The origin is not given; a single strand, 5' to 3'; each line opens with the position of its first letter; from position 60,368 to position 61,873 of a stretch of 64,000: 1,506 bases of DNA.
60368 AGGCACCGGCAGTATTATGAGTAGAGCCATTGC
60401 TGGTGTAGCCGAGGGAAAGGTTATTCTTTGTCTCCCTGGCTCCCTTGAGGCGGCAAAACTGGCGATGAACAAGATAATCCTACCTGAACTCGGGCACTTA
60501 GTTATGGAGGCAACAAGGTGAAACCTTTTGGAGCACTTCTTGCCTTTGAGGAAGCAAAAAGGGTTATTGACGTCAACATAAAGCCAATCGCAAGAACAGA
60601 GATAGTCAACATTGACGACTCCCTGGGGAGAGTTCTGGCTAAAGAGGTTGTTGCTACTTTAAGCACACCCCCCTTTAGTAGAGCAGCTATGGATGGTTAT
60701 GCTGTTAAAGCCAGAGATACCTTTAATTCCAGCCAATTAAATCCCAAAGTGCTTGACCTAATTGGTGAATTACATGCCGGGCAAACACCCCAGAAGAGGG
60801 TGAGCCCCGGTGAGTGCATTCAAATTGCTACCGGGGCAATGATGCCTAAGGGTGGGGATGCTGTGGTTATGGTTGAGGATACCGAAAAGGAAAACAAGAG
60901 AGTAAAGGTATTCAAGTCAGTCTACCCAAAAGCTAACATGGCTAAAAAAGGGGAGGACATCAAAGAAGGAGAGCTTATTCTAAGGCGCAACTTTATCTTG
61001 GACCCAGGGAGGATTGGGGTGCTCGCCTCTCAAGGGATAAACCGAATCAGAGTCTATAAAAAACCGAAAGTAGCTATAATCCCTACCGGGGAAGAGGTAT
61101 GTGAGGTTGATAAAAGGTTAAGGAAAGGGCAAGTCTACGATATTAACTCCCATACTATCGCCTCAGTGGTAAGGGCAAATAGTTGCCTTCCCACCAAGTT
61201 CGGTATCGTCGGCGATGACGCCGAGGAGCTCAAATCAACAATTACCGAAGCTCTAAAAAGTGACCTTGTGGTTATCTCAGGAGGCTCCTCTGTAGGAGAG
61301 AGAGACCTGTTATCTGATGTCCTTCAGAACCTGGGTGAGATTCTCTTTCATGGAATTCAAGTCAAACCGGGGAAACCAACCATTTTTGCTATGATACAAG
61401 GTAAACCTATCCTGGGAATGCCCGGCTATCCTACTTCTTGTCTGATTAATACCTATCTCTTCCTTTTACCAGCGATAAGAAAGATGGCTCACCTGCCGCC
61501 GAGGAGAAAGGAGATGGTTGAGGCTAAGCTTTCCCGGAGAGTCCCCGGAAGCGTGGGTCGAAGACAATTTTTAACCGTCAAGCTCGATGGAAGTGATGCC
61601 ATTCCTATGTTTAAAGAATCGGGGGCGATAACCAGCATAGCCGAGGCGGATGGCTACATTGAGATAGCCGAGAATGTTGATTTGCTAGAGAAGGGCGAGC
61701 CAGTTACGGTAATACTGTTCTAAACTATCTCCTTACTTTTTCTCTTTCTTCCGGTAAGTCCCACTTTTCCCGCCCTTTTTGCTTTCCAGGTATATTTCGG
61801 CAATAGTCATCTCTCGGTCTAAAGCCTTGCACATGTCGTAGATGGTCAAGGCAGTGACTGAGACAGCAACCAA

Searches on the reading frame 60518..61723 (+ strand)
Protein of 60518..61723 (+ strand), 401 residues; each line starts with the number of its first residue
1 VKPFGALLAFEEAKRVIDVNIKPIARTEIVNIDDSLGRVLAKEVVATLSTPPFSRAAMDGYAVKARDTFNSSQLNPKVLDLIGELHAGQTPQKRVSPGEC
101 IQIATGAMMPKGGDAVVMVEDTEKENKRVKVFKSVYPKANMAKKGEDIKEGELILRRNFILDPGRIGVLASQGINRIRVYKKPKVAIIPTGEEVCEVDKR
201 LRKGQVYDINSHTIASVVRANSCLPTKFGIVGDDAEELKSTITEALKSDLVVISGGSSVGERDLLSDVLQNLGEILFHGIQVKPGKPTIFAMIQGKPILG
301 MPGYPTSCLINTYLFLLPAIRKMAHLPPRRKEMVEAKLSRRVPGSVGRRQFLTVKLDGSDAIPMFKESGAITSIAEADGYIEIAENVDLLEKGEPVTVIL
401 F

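Call 4: search_protein_families(library=pfam, proteins=[window:60518-61723:+])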
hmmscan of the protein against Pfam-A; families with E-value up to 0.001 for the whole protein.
window:60518-61723:+ (401 aa): 3 families
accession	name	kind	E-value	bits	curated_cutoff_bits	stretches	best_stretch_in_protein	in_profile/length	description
PF03453.22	MoeA_N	-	4.2e-47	160.2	30.8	1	9-173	2-160/160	MoeA N-terminal region (domain I and II)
PF00994.29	MoCF_biosynth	-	2e-28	99.3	26.6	1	186-322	1-144/144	Probable molybdopterin binding domain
PF03454.20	MoeA_C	-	4e-15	56.2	22.1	1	336-401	2-72/72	MoeA C-terminal region (domain IV)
